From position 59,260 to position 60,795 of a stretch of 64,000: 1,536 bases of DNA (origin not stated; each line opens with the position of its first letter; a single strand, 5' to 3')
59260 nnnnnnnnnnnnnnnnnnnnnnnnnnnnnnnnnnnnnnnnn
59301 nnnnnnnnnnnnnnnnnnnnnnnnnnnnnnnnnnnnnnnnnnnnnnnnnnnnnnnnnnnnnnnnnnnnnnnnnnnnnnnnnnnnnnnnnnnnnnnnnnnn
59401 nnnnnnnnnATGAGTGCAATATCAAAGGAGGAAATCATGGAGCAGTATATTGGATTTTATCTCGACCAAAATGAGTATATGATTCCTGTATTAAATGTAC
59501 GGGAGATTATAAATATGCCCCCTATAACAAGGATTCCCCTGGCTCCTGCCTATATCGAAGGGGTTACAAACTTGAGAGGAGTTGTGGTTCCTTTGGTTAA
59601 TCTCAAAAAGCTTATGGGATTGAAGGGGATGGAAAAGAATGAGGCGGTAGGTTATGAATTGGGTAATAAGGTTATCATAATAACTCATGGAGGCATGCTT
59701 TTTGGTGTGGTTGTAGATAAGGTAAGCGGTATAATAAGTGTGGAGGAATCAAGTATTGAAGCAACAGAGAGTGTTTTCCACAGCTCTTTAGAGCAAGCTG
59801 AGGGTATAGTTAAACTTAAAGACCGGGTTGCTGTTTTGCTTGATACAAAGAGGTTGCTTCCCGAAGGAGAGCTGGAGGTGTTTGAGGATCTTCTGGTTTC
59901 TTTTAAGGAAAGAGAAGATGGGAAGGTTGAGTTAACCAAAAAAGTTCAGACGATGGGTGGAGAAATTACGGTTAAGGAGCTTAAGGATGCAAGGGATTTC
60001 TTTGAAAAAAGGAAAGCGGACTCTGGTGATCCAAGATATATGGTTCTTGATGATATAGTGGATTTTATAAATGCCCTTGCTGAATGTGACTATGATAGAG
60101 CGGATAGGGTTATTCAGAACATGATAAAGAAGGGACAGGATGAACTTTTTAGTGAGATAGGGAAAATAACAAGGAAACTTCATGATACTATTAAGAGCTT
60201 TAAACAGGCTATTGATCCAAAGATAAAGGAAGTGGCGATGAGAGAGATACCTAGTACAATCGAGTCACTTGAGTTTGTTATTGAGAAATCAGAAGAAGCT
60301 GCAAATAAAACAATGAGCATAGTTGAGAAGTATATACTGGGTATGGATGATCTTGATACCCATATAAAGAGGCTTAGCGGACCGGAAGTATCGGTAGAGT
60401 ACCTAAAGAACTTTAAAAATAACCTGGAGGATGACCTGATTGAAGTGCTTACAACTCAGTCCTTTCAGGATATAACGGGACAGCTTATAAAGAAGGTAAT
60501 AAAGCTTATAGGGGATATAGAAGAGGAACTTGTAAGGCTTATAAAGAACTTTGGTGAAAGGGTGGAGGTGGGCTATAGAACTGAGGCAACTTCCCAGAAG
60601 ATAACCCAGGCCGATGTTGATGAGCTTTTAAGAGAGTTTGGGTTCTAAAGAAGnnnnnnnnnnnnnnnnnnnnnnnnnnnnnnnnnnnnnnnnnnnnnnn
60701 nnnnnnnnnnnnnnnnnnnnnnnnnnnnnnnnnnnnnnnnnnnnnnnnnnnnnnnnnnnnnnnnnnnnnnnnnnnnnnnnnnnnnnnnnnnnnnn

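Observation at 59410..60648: CheW-CheZ fusion protein inside the che operon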

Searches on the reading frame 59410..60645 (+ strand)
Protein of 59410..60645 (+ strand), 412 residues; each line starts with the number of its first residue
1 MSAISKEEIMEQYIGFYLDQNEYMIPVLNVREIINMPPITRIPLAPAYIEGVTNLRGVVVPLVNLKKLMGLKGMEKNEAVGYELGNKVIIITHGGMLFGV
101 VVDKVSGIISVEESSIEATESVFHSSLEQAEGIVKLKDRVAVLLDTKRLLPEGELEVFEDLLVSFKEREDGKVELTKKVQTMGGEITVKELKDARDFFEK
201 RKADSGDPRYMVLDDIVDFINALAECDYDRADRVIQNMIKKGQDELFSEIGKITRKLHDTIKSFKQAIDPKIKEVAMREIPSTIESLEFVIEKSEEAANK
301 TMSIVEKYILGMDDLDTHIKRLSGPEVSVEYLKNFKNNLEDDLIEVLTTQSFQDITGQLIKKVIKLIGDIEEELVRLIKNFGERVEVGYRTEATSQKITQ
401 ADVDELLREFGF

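Call 3: search_protein_families(library=pfam, proteins=[window:59410-60645:+], max_evalue=0.01)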
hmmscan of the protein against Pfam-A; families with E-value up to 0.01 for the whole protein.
window:59410-60645:+ (412 aa): 2 families
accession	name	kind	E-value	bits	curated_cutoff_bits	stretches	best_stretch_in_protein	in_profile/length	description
PF01584.24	CheW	-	2.7e-34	118.2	23.5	1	12-151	1-135/138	CheW-like domain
PF04344.18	CheZ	-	5.2e-32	111.8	30.7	2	245-323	2-77/203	Chemotaxis phosphatase, CheZ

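Call 4: search_protein_families(library=ncbifam, proteins=[window:59410-60645:+], max_evalue=0.1)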
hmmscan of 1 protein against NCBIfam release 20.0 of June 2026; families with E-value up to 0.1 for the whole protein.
window:59410-60645:+ (412 aa): 4 families
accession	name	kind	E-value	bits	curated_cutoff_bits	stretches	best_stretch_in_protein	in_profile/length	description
NF007903.0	PRK10612.1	equivalog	9.3e-23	80.8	260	1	4-159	10-160/167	chemotaxis protein CheW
NF008368.0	PRK11166.1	equivalog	2.4e-17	63.5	257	2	338-381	129-173/217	protein phosphatase CheZ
TIGR01128.2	holA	equivalog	0.0073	15.7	80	1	214-321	197-300/316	DNA polymerase III subunit delta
NF000040.3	Tn10_TetC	equivalog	0.034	14.3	425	1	6-54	89-135/197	tetracyline resistance-associated transcriptional repressor TetC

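Call 6: search_solved_structures(query=window:59410-60645:+, max_evalue=0.01, show_alignments=3)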
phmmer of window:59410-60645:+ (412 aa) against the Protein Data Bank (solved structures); distinct sequences matched with E-value up to 0.01: 7.
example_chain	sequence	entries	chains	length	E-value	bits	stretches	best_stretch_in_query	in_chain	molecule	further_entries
2ho9_A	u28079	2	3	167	7.9e-19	71.4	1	5-159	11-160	Chemotaxis protein cheW | CheW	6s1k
8c5v_E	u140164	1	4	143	6.4e-18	68.4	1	12-154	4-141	Chemotaxis protein CheW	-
2qdl_A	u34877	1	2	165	4.4e-16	62.3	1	12-147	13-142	Chemotaxis signal transduction protein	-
1k0s_A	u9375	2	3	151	3.3e-13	52.9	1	12-152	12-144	CHEMOTAXIS PROTEIN CHEW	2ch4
4jpb_W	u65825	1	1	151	4.1e-13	52.5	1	12-152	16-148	Chemotaxis protein CheW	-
3ja6_A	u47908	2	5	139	5.1e-13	52.2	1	13-152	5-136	Chemotaxis protein CheW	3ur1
1kmi_Z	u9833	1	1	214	1e-08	38.1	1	342-385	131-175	Chemotaxis protein cheZ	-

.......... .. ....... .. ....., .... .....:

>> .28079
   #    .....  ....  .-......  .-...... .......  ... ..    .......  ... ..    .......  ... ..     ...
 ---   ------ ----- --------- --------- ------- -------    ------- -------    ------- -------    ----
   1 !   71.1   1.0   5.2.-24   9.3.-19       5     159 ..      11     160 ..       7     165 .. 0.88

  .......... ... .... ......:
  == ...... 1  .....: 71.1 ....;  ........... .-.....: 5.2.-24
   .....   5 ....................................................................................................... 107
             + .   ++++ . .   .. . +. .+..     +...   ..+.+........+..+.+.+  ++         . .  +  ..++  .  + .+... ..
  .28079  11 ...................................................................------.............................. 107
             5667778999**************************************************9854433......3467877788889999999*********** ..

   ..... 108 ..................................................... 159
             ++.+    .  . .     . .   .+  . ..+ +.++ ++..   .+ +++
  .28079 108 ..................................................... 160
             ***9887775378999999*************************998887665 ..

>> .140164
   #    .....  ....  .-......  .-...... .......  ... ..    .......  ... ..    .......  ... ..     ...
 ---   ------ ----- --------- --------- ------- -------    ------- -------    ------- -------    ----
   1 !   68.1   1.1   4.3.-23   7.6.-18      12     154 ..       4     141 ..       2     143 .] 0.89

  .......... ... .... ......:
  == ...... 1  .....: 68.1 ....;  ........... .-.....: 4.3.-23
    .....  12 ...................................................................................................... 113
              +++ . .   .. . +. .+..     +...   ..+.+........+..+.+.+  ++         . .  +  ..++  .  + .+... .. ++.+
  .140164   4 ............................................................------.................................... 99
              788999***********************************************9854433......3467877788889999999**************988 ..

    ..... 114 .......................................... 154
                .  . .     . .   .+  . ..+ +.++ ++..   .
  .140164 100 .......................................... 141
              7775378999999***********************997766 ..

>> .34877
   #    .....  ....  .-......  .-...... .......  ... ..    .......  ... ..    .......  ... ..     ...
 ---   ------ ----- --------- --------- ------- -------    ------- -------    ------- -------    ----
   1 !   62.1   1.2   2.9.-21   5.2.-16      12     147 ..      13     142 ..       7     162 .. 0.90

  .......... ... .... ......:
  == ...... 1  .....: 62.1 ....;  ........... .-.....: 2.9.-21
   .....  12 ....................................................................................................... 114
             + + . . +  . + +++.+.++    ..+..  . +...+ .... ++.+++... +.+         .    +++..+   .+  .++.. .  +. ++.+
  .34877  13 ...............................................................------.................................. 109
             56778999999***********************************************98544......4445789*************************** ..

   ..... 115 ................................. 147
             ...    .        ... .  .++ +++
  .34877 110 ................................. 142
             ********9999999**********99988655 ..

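Call 7: find_homologous_proteins(query=window:59410-60645:+, max_evalue=0.00001)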
Query window:59410-60645:+ (412 aa): 473 proteins with E <= 0.00001 among 7176 candidates; the best 120 are listed.
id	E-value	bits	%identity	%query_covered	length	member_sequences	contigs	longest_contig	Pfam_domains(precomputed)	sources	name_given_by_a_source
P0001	1.3e-257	872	100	100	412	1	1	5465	PF01584.25,PF04344.19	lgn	-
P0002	4.2e-257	870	100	100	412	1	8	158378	PF01584.25,PF04344.19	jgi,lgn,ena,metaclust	metaclust:\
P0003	5.6e-256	867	100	100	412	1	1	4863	PF01584.25,PF04344.19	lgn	-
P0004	1.7e-254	862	99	100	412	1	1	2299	PF01584.25,PF04344.19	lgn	-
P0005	5.6e-253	857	98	100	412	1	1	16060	PF01584.25,PF04344.19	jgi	jgi:chemotaxis protein CheZ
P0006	9.8e-253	856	98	100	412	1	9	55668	PF01584.25,PF04344.19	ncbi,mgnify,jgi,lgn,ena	mgnify:CR=1 FL=1|jgi:chemotaxis signal transduction protein/chemotaxis regulatin CheY-phosphate phos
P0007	1.3e-252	856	100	98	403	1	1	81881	PF01584.25,PF04344.19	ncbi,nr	ncbi:Chemotaxis protein CheW [bacterium HR37]|nr:Chemotaxis protein CheW [bacterium HR37]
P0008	5.4e-251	850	100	98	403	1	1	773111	PF01584.25,PF04344.19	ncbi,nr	ncbi:MAG: chemotaxis protein CheZ [Deltaproteobacteria bacterium]|nr:MAG: chemotaxis protein CheZ [D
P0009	5.3e-248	840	98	98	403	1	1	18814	PF01584.25,PF04344.19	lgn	-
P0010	9.3e-248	840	98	98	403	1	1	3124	PF01584.25,PF04344.19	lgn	-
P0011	1.7e-187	641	74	98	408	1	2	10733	PF01584.25,PF04344.19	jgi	jgi:chemotaxis protein CheZ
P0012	1.3e-186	638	74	98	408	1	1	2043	PF01584.25,PF04344.19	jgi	jgi:chemotaxis protein CheZ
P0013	1.2e-177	609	69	98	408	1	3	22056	PF01584.25,PF04344.19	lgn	-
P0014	6.9e-149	514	59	98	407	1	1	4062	PF01584.25,PF04344.19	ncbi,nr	ncbi:MAG TPA: protein phosphatase CheZ, partial [Thermodesulfobacteriota bacterium]|nr:protein phosp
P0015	1.7e-147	510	59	98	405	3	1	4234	PF01584.25,PF04344.19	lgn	-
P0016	4.5e-147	508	58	97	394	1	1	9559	PF01584.25,PF04344.19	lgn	-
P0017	3.6e-145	502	58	98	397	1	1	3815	PF01584.25,PF04344.19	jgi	jgi:chemotaxis protein CheZ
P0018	1.4e-144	500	57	98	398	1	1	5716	PF01584.25,PF04344.19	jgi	jgi:chemotaxis protein CheZ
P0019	3.0e-144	499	56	98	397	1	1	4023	PF01584.25,PF04344.19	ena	-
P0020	5.6e-144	498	55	98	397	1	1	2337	PF01584.25,PF04344.19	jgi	-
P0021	6.9e-144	498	57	98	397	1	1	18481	PF01584.25,PF04344.19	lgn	-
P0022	7.9e-144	498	55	98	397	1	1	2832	PF01584.25,PF04344.19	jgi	-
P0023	1.0e-143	497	57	98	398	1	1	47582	PF01584.25,PF04344.19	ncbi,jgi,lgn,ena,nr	ncbi:MAG TPA: protein phosphatase CheZ [Thermodesulfovibrionales bacterium]|nr:protein phosphatase C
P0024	1.3e-143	497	56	98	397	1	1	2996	PF01584.25,PF04344.19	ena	-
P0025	1.3e-143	497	57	98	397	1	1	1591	PF01584.25,PF04344.19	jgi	jgi:chemotaxis protein CheZ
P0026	1.5e-143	497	57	97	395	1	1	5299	PF01584.25,PF04344.19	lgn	-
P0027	1.7e-143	497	55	98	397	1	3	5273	PF01584.25,PF04344.19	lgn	-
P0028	1.8e-143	496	56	97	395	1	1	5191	PF01584.25,PF04344.19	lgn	-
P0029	1.9e-143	496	56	98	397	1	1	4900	PF01584.25,PF04344.19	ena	-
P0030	1.9e-143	496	58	96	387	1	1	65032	PF01584.25,PF04344.19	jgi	jgi:chemotaxis protein CheZ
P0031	1.9e-143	496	57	97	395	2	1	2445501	PF01584.25,PF04344.19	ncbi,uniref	ncbi:hypothetical protein A45J_2234 [hot springs metagenome]|uniref:CheW-like domain-containing prot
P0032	2.0e-143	496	56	98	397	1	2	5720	PF01584.25,PF04344.19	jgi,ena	jgi:chemotaxis protein CheZ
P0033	2.7e-143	496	56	99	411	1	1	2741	PF01584.25,PF04344.19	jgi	jgi:chemotaxis protein CheZ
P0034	3.2e-143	496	57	97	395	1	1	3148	PF01584.25,PF04344.19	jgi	jgi:chemotaxis protein CheZ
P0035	3.4e-143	496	57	97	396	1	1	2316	PF01584.25,PF04344.19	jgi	-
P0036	3.7e-143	495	55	98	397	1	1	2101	PF01584.25,PF04344.19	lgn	-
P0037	5.0e-143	495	56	98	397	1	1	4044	PF01584.25,PF04344.19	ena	-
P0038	8.8e-143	494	57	97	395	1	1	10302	PF01584.25,PF04344.19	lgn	-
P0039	1.3e-142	494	57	97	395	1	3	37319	PF01584.25,PF04344.19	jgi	jgi:chemotaxis protein CheZ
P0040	1.5e-142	493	57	98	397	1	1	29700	PF01584.25,PF04344.19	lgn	-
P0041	2.0e-142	493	56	97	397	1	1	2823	PF01584.25,PF04344.19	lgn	-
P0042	2.4e-142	493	55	98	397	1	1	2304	PF01584.25,PF04344.19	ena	-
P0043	2.6e-142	493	56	97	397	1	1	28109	PF01584.25,PF04344.19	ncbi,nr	ncbi:MAG: protein phosphatase CheZ [Thermodesulfovibrionales bacterium]|nr:protein phosphatase CheZ 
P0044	3.9e-142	492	56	97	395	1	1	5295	PF01584.25,PF04344.19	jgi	jgi:chemotaxis protein CheZ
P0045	4.2e-142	492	56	98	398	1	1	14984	PF01584.25,PF04344.19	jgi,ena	-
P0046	4.7e-142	492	56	98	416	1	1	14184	PF01584.25,PF04344.19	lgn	-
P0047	5.9e-142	491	56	98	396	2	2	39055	PF01584.25,PF04344.19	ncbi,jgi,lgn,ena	-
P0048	7.3e-142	491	56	97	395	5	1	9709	PF01584.25,PF04344.19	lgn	-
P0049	1.3e-141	490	56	98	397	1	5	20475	PF01584.25,PF04344.19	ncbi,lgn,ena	-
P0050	2.4e-141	489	56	97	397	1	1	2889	PF01584.25,PF04344.19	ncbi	ncbi:MAG: protein phosphatase CheZ [Thermodesulfovibrionales bacterium]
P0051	2.5e-141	489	58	98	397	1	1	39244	PF01584.25,PF04344.19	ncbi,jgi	jgi:chemotaxis protein CheZ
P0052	2.9e-141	489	56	97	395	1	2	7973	PF01584.25,PF04344.19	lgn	-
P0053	6.7e-141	488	55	98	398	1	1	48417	PF01584.25,PF04344.19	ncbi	-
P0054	1.4e-140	487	54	98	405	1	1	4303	PF01584.25,PF04344.19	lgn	-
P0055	2.2e-140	486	56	97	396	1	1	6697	PF01584.25,PF04344.19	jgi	jgi:chemotaxis signal transduction protein/chemotaxis regulatin CheY-phosphate phosphatase CheZ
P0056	4.5e-140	485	54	98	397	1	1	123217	PF01584.25,PF04344.19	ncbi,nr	ncbi:MAG: protein phosphatase CheZ [Nitrospirae bacterium]|nr:protein phosphatase CheZ [Nitrospirota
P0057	6.5e-140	485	55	98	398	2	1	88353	PF01584.25,PF04344.19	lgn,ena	-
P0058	6.8e-140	485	55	97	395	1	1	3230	PF01584.25,PF04344.19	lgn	-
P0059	1.1e-139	484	57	97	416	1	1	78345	PF01584.25,PF04344.19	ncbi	ncbi:MAG: protein phosphatase CheZ [Nitrospirota bacterium]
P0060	1.4e-139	484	54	97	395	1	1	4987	PF01584.25,PF04344.19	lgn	-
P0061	1.6e-139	483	56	96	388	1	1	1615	PF01584.25,PF04344.19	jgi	jgi:chemotaxis protein CheZ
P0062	2.4e-139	483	55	98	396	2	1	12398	PF01584.25,PF04344.19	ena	-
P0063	2.6e-139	483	54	98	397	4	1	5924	PF01584.25,PF04344.19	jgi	-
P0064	3.1e-139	483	55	97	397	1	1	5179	PF01584.25,PF04344.19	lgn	-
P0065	4.7e-139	482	55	98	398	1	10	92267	PF01584.25,PF04344.19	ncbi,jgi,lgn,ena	ncbi:MAG: protein phosphatase CheZ [Thermodesulfovibrionales bacterium]|jgi:chemotaxis protein CheZ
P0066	4.9e-139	482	56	98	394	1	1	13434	PF01584.25,PF04344.19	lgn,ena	-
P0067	4.9e-139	482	55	98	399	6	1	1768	PF01584.25,PF04344.19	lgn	-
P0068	5.5e-139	482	52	98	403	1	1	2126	PF01584.25,PF04344.19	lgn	-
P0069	2.9e-138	479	54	97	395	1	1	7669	PF01584.25,PF04344.19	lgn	-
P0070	3.6e-138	479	56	97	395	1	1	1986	PF01584.25,PF04344.19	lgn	-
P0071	4.4e-138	479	55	97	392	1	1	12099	PF01584.25,PF04344.19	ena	-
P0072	4.6e-138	479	55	97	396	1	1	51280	PF01584.25,PF04344.19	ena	-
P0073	6.1e-138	478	57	97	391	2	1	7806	PF01584.25,PF04344.19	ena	-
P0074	6.5e-138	478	54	98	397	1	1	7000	PF01584.25,PF04344.19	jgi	-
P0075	6.6e-138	478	57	97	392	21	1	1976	PF01584.25,PF04344.19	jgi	jgi:chemotaxis protein CheZ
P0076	7.5e-138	478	55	98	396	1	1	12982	PF01584.25,PF04344.19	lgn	-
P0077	8.9e-138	478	54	97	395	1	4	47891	PF01584.25,PF04344.19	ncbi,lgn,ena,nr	ncbi:MAG: protein phosphatase CheZ [Nitrospirae bacterium]|nr:protein phosphatase CheZ [Nitrospirota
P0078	9.7e-138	478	55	98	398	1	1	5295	PF01584.25,PF04344.19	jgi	jgi:chemotaxis signal transduction protein/chemotaxis regulatin CheY-phosphate phosphatase CheZ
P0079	1.0e-137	478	54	98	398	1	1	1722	PF01584.25,PF04344.19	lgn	-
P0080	1.1e-137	477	56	98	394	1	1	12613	PF01584.25,PF04344.19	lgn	-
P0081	2.4e-137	476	55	97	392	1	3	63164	PF01584.25,PF04344.19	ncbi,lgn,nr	ncbi:MAG: protein phosphatase CheZ [Nitrospirae bacterium]|nr:protein phosphatase CheZ [Nitrospirota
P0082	2.7e-137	476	54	97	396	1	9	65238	PF01584.25,PF04344.19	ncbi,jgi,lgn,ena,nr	ncbi:MAG TPA: hypothetical protein DHV16_01005 [Nitrospiraceae bacterium]|nr:MAG: hypothetical prote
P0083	2.9e-137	476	56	97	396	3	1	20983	PF01584.25,PF04344.19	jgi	jgi:chemotaxis signal transduction protein/chemotaxis regulatin CheY-phosphate phosphatase CheZ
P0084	3.4e-137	476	55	97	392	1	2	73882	PF01584.25,PF04344.19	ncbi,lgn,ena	-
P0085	5.9e-137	475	55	98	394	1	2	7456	PF01584.25,PF04344.19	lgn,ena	-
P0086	7.2e-137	475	55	98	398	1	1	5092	PF01584.25,PF04344.19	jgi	jgi:chemotaxis signal transduction protein/chemotaxis regulatin CheY-phosphate phosphatase CheZ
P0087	7.5e-137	475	55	98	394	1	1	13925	PF01584.25,PF04344.19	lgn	-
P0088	8.9e-137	474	56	97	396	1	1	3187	PF01584.25,PF04344.19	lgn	-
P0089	1.1e-136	474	55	97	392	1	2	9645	PF01584.25,PF04344.19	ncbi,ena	-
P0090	1.5e-136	474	54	97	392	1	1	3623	PF01584.25,PF04344.19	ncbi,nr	ncbi:MAG: protein phosphatase CheZ [Nitrospirae bacterium]|nr:protein phosphatase CheZ [Nitrospirota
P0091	2.4e-136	473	55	96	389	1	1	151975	PF01584.25,PF04344.19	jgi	jgi:chemotaxis protein CheZ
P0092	6.0e-136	472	55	97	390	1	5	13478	PF01584.25,PF04344.19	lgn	-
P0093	6.8e-136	472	56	98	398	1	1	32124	PF01584.25,PF04344.19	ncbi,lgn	ncbi:MAG: protein phosphatase CheZ [Thermodesulfovibrionales bacterium]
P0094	7.0e-136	471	52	97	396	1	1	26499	PF01584.25,PF04344.19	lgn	-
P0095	8.8e-136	471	54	98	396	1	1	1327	PF01584.25,PF04344.19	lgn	-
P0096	9.2e-136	471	55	97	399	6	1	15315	PF01584.25,PF04344.19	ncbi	-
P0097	1.1e-135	471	54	98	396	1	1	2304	PF01584.25,PF04344.19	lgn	-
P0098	1.1e-135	471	54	98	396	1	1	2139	PF01584.25,PF04344.19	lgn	-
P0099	1.1e-135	471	57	97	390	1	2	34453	PF01584.25,PF04344.19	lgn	-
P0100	2.3e-135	470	55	98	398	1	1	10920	PF01584.25,PF04344.19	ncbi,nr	ncbi:MAG: hypothetical protein C0402_16560 [Thermodesulfovibrio sp.]|nr:hypothetical protein [Thermo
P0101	3.9e-135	469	55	97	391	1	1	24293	PF01584.25,PF04344.19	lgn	-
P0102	5.5e-135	469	55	97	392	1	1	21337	PF01584.25,PF04344.19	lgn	-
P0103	8.9e-135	468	53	98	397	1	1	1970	PF01584.25,PF04344.19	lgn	-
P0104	9.1e-135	468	54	98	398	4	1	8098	PF01584.25,PF04344.19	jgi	jgi:chemotaxis signal transduction protein/chemotaxis regulatin CheY-phosphate phosphatase CheZ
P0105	1.1e-134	468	54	98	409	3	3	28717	PF01584.25,PF04344.19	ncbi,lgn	-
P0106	1.2e-134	467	53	98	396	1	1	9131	PF01584.25,PF04344.19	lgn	-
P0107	1.3e-134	467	55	98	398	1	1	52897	PF01584.25,PF04344.19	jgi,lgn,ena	-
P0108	3.2e-134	466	53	97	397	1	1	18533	PF01584.25,PF04344.19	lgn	-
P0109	3.4e-134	466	55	97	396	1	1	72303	PF01584.25,PF04344.19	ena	-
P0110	3.5e-134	466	53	96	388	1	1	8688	PF01584.25,PF04344.19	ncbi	-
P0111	3.5e-134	466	54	97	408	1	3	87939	PF01584.25,PF04344.19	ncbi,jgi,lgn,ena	-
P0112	4.1e-134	466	56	97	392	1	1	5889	PF01584.25,PF04344.19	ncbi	ncbi:MAG: protein phosphatase CheZ [Nitrospirota bacterium]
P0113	5.0e-134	465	55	97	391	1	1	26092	PF01584.25,PF04344.19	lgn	-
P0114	6.5e-134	465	54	97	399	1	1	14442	PF01584.25,PF04344.19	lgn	-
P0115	7.5e-134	465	55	97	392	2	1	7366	PF01584.25,PF04344.19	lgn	-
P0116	9.8e-134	464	55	97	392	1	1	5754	PF01584.25,PF04344.19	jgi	jgi:chemotaxis protein CheZ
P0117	1.1e-133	464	53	98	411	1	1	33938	PF01584.25,PF04344.19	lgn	-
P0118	1.1e-133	464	54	97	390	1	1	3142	PF01584.25,PF04344.19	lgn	-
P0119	1.2e-133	464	53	97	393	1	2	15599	PF01584.25,PF04344.19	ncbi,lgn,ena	-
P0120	1.3e-133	464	55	98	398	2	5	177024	PF01584.25,PF04344.19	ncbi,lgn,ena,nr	ncbi:MAG: protein phosphatase CheZ [Nitrospiraceae bacterium]|nr:protein phosphatase CheZ [Nitrospir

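Call 15: find_related_loci(query=window:59410-60645:+, collection=genome_contigs, flank=8000)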
Query window:59410-60645:+ (412 aa) in genome_contigs; peptide patterns used: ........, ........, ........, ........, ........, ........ (x = any residue, [..] = any of these).
170 stretches matched a pattern, but none encodes a relative of the query by tblastn (E <= 1e-3).
